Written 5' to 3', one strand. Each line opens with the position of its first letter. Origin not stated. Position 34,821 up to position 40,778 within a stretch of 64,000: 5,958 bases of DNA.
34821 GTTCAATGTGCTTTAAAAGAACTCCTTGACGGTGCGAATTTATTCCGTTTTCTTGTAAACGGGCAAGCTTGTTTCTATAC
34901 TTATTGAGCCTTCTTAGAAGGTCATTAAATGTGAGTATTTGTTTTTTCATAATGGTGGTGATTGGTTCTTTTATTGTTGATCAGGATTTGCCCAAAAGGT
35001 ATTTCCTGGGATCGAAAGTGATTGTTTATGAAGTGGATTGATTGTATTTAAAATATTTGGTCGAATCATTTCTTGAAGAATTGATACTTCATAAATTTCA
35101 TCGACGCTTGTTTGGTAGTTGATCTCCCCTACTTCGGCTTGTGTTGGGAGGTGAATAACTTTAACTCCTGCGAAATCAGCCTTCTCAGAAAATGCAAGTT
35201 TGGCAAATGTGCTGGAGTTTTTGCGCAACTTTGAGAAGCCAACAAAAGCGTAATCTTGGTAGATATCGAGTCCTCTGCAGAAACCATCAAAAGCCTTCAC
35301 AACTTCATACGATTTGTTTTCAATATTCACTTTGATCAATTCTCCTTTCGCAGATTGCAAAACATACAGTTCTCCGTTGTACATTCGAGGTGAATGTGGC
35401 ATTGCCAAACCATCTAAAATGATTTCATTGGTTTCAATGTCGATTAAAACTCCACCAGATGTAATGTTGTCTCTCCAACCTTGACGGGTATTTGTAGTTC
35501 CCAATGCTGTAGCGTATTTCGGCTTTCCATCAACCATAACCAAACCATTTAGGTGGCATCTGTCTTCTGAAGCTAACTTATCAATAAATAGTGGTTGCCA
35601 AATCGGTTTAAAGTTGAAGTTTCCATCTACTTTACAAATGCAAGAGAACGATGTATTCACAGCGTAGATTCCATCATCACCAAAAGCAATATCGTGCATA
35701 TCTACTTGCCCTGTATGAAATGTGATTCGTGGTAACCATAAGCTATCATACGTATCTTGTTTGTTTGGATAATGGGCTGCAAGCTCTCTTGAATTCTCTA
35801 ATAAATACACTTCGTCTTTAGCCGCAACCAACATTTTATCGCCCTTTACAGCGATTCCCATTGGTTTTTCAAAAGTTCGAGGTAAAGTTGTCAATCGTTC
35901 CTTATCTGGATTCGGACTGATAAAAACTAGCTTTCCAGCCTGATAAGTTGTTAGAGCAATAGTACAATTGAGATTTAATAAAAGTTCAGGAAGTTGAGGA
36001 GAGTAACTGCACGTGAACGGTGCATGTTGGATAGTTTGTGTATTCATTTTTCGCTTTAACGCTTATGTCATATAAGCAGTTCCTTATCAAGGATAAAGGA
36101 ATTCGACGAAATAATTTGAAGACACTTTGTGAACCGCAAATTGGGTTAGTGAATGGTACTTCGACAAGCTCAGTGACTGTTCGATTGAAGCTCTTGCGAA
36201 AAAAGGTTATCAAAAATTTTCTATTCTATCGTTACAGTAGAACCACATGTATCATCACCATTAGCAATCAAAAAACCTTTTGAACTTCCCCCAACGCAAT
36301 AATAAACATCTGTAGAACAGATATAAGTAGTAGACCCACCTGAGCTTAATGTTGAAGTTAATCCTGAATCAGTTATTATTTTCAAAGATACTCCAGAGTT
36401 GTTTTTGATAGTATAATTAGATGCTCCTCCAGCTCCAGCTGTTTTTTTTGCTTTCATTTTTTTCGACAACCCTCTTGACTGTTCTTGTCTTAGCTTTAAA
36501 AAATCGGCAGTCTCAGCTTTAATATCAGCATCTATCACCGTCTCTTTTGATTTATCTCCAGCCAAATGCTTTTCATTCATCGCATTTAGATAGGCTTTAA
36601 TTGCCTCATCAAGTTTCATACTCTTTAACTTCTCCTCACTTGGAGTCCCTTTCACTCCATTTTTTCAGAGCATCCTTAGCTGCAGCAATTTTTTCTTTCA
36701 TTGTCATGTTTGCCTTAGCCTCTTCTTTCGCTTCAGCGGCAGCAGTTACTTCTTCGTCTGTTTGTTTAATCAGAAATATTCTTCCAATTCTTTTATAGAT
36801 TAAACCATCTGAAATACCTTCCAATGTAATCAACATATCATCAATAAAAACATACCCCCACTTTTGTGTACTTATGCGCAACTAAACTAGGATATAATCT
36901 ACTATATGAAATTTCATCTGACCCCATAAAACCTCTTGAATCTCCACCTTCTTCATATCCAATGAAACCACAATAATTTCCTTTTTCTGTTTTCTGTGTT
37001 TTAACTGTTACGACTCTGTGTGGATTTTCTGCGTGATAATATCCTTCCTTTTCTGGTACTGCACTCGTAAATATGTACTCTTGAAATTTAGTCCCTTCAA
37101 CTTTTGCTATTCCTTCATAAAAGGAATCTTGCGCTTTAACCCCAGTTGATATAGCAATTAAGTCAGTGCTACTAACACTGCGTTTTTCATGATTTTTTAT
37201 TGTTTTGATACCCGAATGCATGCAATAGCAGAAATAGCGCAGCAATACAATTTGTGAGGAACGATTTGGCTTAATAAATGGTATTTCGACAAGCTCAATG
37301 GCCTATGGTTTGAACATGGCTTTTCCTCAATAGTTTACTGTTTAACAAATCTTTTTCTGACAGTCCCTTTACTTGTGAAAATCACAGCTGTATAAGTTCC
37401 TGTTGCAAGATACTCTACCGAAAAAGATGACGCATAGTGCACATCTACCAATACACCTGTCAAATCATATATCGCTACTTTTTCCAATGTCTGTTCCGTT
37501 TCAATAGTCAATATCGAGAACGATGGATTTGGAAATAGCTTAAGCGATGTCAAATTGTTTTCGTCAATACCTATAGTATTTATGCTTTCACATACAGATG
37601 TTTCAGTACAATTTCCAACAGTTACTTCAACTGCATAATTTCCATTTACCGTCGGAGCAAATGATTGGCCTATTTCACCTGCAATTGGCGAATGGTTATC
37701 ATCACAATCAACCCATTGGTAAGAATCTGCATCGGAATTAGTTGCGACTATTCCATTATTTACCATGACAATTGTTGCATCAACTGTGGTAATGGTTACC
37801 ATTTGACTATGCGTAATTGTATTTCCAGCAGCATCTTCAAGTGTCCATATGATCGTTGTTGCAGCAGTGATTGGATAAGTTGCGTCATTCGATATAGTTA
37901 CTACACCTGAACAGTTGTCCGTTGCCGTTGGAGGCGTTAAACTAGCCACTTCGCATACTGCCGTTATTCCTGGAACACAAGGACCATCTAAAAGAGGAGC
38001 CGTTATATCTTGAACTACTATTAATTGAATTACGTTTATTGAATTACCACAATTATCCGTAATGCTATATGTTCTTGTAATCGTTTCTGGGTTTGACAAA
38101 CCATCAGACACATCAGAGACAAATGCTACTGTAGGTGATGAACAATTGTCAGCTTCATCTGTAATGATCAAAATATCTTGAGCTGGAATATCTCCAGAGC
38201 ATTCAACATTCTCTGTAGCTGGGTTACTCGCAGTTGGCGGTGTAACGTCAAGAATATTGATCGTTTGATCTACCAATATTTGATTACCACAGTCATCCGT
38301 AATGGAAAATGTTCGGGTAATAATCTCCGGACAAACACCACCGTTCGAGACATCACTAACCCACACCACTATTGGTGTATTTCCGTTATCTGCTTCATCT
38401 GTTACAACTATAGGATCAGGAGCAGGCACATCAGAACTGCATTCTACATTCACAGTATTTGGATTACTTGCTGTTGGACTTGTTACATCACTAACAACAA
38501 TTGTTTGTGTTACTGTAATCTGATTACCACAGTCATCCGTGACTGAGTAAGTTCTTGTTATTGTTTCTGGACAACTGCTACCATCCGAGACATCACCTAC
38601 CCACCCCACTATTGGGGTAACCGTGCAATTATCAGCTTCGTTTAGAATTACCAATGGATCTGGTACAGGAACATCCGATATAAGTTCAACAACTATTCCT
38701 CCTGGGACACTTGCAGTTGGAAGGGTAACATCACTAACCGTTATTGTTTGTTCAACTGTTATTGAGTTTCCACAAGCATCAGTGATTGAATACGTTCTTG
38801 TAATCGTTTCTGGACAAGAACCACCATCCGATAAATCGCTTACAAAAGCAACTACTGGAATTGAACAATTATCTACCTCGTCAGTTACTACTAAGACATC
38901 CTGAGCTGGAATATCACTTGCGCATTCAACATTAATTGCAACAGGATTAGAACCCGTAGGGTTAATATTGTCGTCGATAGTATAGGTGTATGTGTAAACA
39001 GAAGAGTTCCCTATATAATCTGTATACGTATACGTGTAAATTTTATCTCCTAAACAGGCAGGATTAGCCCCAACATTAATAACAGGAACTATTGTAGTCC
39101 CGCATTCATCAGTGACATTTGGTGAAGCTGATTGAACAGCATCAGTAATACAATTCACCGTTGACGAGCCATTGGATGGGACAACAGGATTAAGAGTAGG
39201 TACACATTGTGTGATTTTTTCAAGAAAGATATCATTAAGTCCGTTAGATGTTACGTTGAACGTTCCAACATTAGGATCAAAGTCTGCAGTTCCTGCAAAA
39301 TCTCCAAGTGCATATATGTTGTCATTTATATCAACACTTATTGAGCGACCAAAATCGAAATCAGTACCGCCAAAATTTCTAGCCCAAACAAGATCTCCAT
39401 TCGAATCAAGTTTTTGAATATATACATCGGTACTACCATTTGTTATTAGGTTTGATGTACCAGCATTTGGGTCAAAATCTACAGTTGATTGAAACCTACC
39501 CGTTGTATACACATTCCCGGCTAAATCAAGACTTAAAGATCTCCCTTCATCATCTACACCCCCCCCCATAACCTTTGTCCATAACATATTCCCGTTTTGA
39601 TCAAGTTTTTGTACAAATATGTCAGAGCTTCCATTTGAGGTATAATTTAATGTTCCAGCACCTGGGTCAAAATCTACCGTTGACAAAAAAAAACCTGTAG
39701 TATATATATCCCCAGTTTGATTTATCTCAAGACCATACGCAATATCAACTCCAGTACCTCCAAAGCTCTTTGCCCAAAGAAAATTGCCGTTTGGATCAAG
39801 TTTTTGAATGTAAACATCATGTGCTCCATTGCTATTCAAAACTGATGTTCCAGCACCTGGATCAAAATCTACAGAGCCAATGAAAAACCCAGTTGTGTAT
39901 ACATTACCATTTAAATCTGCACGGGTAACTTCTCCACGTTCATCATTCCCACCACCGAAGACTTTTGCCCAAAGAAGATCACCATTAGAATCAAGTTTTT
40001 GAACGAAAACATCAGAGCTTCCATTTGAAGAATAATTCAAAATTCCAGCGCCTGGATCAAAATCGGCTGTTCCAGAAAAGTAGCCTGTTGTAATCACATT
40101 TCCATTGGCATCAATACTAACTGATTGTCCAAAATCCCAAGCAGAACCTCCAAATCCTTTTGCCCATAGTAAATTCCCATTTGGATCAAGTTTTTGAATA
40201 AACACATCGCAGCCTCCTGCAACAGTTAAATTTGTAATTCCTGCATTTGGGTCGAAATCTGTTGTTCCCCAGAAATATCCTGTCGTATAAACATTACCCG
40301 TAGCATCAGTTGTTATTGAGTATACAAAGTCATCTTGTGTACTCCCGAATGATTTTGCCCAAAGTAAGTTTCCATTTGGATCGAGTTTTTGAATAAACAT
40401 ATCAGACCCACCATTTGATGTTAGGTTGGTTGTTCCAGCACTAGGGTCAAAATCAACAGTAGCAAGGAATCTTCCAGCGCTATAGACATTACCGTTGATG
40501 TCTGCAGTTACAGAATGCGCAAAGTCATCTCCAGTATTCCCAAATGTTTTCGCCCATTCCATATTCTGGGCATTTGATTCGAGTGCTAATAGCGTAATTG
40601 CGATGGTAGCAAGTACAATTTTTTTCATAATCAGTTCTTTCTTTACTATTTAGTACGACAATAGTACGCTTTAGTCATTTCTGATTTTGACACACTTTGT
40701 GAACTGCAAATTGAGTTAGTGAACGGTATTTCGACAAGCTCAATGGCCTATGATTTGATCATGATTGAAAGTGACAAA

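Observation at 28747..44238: Intact gamma-CA-like gene followed by two displaced copies of its own 3' end: signature of serial insertions into a gene 3' end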

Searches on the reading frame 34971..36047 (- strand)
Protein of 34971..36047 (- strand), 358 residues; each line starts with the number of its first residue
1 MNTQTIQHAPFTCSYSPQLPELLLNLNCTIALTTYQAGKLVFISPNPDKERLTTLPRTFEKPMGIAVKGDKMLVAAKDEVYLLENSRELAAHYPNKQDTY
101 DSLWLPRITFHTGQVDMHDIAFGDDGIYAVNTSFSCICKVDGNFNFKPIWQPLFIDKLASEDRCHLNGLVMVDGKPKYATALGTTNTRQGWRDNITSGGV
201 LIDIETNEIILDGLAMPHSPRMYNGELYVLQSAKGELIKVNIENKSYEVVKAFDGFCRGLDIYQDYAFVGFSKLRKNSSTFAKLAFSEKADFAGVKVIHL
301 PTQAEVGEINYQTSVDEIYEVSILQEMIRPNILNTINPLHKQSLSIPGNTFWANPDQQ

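Call 11: search_protein_families(library=pfam, proteins=[window:34971-36047:-], max_evalue=0.01)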
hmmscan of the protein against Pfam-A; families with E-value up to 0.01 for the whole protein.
window:34971-36047:- (358 aa): 1 family
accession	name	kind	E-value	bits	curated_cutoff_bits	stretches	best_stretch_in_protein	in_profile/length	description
PF16261.11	DUF4915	-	1.9e-116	389.2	35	1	18-333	2-316/316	Domain of unknown function (DUF4915)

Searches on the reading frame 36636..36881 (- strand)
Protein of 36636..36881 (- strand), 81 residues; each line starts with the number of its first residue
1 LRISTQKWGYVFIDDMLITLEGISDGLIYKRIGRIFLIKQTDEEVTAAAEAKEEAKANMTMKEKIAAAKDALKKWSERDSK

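Call 76: search_protein_families(library=pfam, proteins=[window:36636-36881:-], max_evalue=0.01)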
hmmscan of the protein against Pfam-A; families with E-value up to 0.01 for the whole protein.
window:36636-36881:- (81 aa): 0 families

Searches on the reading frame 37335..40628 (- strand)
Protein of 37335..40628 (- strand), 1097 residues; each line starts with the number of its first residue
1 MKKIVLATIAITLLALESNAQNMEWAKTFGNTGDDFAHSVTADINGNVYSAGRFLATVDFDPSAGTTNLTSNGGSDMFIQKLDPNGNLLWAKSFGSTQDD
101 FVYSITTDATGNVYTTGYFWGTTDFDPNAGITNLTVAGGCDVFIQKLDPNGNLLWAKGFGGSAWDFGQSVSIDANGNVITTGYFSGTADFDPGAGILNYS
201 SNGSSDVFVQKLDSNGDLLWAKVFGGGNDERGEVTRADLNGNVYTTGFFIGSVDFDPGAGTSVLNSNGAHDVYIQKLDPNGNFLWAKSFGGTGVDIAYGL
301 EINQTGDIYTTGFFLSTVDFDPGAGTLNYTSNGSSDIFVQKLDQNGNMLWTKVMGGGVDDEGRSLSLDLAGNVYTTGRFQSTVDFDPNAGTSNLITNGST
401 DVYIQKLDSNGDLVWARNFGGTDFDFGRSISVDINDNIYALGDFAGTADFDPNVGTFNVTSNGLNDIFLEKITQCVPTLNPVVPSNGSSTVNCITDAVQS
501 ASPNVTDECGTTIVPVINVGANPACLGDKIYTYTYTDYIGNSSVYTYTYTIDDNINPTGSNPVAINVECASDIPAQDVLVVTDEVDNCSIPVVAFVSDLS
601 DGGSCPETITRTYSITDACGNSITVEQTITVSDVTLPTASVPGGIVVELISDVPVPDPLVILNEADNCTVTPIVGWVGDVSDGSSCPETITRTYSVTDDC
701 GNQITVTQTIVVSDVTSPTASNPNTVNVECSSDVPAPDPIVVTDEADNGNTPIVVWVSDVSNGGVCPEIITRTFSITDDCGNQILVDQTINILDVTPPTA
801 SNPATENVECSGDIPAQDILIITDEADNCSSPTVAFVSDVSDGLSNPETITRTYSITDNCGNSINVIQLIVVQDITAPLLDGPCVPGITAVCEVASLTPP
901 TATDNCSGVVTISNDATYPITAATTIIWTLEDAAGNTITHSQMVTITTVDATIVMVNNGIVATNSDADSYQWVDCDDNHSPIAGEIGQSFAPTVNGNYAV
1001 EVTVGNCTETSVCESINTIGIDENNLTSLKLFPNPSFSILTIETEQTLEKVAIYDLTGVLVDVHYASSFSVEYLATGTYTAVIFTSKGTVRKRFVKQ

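Call 11: search_protein_families(library=pfam, proteins=[window:37335-40628:-], max_evalue=0.01)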
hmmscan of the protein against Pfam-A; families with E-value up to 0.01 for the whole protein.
window:37335-40628:- (1097 aa): 3 families
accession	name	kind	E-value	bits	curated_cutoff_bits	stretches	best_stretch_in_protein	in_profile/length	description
PF23237.1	HYR_4C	-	4.4e-52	174.6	27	6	482-551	2-73/73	HYR-like domain with 4 cysteines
PF06739.17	SBBP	-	8.6e-11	42.1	20.5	2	24-52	1-30/38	Beta-propeller repeat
PF18962.6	Por_Secre_tail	-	5.9e-07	30.1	27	1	1031-1094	1-73/75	Secretion system C-terminal sorting domain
